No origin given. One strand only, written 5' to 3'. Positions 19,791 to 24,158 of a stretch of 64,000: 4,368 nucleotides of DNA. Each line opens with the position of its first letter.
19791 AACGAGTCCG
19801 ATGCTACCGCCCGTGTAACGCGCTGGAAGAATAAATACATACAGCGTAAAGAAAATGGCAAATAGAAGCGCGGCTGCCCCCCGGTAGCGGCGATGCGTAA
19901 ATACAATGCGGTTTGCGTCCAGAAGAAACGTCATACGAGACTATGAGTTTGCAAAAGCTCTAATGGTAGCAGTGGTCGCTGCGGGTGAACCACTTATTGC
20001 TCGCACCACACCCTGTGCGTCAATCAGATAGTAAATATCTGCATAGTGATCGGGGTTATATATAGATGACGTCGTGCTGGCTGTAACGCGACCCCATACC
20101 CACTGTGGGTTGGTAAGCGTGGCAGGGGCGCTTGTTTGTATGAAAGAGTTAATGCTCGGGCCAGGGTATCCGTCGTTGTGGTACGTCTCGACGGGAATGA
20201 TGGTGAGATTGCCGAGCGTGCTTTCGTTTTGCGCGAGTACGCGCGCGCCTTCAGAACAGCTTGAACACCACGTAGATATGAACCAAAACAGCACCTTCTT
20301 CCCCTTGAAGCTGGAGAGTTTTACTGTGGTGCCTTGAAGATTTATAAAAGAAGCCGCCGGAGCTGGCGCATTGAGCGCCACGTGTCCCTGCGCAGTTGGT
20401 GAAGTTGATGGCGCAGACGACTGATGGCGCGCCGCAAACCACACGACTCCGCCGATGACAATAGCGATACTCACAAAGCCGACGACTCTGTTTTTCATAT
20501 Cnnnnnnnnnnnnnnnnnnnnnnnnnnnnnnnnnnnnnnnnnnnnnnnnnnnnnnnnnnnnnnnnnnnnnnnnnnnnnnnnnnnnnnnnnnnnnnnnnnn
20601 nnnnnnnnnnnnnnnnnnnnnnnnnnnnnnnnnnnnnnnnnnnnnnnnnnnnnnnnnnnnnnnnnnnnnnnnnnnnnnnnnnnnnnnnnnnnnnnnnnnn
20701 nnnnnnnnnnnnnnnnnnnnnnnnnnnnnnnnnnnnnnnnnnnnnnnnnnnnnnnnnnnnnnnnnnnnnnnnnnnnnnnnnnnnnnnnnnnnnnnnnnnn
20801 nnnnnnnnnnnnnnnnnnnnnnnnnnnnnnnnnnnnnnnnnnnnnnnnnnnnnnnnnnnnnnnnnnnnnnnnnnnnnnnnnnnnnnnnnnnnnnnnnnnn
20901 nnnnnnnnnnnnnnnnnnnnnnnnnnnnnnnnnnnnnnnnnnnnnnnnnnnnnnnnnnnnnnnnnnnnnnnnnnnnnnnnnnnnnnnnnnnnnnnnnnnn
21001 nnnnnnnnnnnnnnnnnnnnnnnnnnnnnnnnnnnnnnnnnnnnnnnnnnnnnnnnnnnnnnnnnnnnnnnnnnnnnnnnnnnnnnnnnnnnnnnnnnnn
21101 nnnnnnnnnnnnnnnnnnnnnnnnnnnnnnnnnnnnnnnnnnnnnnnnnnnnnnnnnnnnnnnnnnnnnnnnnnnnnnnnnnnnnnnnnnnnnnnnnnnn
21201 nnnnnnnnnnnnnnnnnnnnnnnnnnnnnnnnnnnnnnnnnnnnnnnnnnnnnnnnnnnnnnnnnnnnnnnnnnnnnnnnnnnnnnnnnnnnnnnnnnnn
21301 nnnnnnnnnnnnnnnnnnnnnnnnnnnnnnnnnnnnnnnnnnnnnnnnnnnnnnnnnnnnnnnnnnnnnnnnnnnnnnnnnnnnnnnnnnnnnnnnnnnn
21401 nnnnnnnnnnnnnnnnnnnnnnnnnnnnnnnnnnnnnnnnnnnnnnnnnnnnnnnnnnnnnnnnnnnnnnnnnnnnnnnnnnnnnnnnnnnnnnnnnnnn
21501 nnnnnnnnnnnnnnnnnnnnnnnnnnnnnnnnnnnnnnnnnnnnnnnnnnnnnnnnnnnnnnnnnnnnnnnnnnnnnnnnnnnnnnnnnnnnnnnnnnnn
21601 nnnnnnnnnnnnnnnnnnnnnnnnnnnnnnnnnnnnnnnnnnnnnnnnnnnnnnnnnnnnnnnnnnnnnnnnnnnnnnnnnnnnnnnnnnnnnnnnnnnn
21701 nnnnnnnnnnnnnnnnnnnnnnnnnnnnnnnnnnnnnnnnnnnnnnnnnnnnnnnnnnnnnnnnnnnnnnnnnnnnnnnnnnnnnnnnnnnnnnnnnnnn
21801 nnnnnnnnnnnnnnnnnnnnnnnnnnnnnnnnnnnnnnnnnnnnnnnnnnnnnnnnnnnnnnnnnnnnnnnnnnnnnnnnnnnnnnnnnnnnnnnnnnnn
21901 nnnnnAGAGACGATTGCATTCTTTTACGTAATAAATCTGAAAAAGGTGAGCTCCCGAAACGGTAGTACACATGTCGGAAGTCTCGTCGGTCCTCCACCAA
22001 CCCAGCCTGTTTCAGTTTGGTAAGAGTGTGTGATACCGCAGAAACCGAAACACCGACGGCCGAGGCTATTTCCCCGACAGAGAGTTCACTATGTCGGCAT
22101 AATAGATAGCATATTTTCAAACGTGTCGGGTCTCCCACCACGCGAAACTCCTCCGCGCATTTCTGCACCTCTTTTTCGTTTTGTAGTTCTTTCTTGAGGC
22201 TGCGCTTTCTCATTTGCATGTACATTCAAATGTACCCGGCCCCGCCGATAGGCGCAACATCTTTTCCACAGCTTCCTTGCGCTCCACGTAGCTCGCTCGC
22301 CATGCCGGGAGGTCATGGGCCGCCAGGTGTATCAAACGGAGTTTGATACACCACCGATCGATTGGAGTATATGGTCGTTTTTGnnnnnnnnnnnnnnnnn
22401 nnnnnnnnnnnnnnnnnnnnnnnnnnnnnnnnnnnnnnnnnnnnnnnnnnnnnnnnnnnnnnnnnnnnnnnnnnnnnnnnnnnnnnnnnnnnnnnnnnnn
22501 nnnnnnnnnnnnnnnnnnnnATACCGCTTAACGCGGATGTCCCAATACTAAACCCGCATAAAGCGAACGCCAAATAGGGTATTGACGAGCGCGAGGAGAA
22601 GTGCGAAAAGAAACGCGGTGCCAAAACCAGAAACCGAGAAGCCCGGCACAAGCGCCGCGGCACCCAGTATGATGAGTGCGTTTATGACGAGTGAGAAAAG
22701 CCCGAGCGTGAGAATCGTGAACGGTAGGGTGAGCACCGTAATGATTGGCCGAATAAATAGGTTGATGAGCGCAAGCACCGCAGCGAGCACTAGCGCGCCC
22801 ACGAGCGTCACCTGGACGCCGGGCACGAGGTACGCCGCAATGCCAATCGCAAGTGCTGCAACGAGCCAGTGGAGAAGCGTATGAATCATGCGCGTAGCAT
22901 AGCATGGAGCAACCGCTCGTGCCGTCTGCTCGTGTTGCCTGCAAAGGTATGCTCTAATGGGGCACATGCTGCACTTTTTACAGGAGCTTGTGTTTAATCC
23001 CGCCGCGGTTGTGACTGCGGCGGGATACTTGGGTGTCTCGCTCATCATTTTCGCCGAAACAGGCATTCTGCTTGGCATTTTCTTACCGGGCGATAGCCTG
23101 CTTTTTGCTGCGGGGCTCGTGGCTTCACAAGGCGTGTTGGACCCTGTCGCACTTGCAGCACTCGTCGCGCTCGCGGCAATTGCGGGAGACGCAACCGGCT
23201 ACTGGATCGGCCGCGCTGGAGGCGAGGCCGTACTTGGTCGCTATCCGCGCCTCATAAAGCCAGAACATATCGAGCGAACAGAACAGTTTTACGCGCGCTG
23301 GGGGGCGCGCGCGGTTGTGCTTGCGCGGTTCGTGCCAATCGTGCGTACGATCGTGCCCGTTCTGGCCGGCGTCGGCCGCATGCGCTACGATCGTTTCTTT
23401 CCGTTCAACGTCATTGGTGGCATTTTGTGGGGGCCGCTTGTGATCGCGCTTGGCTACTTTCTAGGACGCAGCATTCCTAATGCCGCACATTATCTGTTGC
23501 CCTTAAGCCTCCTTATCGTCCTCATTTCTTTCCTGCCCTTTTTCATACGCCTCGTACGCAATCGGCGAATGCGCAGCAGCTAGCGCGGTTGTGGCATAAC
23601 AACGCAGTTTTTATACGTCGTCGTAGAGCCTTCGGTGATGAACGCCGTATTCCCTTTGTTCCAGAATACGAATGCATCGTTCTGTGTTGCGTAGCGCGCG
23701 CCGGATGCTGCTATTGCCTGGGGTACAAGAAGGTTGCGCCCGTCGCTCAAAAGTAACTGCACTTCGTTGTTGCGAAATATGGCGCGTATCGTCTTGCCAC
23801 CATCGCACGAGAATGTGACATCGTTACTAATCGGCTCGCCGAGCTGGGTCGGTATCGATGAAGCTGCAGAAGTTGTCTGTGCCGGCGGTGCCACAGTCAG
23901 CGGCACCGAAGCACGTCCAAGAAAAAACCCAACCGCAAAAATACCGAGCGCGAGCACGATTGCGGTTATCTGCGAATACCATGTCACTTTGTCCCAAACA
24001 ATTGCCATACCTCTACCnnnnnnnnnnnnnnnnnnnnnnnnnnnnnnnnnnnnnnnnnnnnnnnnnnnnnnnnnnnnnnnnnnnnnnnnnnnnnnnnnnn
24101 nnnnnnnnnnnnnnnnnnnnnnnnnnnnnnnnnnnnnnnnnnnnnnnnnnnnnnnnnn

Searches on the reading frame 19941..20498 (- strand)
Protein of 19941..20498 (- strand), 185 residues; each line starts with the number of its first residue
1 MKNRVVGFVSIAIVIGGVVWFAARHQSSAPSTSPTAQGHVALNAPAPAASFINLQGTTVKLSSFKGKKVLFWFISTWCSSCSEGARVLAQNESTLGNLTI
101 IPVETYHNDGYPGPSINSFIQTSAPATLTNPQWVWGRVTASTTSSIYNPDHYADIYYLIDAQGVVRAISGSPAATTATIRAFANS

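Call 25: search_protein_families(library=pfam, proteins=[window:19941-20498:-], max_evalue=0.001)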
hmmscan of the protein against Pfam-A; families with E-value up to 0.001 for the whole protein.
window:19941-20498:- (185 aa): 2 families
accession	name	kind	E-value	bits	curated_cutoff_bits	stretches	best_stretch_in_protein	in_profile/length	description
PF08534.16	Redoxin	-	3.4e-07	30.6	26.6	1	43-96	3-62/148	Redoxin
PF00578.27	AhpC-TSA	-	1.2e-06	28.9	26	1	44-97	3-59/124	AhpC/TSA family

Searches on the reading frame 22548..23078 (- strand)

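Call 26: search_protein_families(library=pfam, proteins=[window:22548-23078:-], max_evalue=0.001)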
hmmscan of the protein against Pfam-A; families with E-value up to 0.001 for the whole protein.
window:22548-23078:- (176 aa): 1 family
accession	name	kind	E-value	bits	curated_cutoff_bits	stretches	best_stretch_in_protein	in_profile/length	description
PF04020.18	Phage_holin_4_2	-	1.1e-28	100.3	28.8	1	66-168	2-105/105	Mycobacterial 4 TMS phage holin, superfamily IV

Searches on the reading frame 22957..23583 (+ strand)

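Call 26: search_protein_families(library=pfam, proteins=[window:22957-23583:+], max_evalue=0.001)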
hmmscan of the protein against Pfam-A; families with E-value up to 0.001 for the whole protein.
window:22957-23583:+ (208 aa): 1 family
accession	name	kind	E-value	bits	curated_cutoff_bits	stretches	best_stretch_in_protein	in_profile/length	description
PF09335.16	VTT_dom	-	1.7e-20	74.1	33.9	1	43-167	1-122/123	VTT domain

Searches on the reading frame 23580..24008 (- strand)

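Call 26: search_protein_families(library=pfam, proteins=[window:23580-24008:-], max_evalue=0.001)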
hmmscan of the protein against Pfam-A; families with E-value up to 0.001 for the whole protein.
window:23580-24008:- (142 aa): 1 family
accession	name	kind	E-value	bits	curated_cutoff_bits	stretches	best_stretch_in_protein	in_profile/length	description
PF09864.15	MliC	-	4.6e-14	52.6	22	1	66-130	1-64/67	Membrane-bound lysozyme-inhibitor of c-type lysozyme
